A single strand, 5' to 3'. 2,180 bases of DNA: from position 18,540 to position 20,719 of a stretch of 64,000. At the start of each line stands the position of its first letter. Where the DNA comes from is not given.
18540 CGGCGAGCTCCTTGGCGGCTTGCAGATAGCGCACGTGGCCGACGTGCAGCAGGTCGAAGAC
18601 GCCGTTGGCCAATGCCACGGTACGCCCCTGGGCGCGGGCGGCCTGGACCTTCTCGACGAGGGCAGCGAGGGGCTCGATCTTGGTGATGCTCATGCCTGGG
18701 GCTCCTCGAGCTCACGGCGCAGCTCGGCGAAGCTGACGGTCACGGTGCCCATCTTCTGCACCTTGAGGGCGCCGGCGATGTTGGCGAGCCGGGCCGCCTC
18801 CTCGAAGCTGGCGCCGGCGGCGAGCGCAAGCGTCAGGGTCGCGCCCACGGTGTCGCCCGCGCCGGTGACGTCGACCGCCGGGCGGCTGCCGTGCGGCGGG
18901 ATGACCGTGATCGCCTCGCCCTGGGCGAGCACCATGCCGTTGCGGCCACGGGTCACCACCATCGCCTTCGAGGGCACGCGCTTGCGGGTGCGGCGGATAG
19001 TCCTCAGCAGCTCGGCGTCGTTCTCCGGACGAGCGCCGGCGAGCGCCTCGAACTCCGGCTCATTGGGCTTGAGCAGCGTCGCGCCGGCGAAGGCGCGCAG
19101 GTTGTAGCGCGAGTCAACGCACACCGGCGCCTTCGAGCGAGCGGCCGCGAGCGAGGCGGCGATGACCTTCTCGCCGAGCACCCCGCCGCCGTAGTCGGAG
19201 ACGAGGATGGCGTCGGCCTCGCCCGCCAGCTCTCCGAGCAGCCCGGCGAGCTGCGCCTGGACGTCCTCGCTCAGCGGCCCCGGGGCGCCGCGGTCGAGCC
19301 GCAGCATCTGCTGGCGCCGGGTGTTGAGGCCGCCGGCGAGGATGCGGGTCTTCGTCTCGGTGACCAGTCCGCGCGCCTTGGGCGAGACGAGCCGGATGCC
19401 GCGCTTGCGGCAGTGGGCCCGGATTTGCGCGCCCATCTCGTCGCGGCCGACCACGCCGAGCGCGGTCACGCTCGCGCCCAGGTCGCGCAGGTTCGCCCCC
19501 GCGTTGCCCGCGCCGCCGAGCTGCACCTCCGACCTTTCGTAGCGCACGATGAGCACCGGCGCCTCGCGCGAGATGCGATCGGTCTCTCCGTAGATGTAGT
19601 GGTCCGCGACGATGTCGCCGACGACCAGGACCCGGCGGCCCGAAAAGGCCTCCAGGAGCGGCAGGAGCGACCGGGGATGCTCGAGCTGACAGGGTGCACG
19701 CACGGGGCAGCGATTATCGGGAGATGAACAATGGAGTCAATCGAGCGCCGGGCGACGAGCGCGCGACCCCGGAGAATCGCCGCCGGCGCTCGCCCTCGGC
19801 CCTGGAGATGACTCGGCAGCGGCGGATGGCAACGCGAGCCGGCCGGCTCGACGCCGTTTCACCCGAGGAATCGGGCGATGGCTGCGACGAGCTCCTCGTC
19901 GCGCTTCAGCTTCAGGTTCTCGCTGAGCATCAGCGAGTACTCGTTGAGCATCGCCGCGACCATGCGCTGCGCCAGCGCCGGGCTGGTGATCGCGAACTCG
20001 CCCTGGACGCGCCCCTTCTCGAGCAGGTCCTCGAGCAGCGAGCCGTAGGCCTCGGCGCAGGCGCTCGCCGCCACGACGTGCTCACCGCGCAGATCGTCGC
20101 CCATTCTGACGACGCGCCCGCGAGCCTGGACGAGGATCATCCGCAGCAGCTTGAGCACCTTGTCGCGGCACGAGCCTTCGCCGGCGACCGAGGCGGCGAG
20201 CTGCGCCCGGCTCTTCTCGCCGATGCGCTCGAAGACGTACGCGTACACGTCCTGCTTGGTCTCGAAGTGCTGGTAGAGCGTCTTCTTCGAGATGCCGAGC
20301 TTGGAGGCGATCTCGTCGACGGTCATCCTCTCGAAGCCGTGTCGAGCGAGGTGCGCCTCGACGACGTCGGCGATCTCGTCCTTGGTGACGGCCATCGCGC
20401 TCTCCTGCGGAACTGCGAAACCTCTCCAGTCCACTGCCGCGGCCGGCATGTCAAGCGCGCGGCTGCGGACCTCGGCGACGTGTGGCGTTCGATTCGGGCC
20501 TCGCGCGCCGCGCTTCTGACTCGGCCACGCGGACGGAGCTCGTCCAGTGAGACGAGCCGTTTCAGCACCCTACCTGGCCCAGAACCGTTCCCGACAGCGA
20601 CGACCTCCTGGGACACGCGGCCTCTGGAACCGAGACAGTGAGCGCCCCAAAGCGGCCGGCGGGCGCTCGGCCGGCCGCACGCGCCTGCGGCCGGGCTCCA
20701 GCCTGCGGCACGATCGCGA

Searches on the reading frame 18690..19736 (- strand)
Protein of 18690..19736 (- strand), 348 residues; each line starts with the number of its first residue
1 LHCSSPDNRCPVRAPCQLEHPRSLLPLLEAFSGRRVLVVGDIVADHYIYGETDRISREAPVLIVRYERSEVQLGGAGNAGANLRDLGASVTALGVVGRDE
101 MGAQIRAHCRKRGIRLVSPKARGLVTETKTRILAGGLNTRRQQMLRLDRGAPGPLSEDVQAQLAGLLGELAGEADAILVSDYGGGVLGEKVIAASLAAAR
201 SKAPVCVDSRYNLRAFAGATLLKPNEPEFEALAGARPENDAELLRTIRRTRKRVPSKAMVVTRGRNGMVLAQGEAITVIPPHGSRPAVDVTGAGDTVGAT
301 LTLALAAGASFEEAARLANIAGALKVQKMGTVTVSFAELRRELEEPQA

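Call 21: search_protein_families(library=pfam, proteins=[window:18690-19736:-], max_evalue=0.001)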
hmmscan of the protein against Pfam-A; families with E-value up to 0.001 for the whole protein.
window:18690-19736:- (348 aa): 3 families
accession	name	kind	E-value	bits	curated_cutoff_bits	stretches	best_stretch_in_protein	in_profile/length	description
PF00294.29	PfkB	-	7e-37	127.8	25.8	1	35-333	3-297/302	pfkB family carbohydrate kinase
PF08543.17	Phos_pyr_kin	-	5.9e-06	26.3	27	1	214-319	115-225/246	Phosphomethylpyrimidine kinase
PF01256.23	Carb_kinase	-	0.00016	21.7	27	1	213-318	111-212/242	NAD(P)H-hydrate dehydratase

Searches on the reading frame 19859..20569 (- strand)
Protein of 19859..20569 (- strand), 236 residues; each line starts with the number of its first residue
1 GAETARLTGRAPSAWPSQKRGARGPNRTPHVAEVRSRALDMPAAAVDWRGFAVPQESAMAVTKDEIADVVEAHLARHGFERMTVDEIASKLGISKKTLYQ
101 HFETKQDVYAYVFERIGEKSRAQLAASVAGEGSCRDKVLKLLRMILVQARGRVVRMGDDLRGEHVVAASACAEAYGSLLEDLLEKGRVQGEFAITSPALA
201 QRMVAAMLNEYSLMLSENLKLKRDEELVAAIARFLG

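Call 21: search_protein_families(library=pfam, proteins=[window:19859-20569:-], max_evalue=0.001)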
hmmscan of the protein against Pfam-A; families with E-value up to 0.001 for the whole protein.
window:19859-20569:- (236 aa): 3 families
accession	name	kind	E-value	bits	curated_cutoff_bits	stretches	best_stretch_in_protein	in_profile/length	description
PF00440.29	TetR_N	-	2e-11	43.9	24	1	74-110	9-45/47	Bacterial regulatory proteins, tetR family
PF17932.6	TetR_C_24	-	7.4e-05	23.4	26.4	1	158-210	34-86/114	Tetracyclin repressor-like, C-terminal domain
PF13022.12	HTH_Tnp_1_2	-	0.00029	21.4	27.9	1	74-114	19-58/122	Helix-turn-helix of insertion element transposase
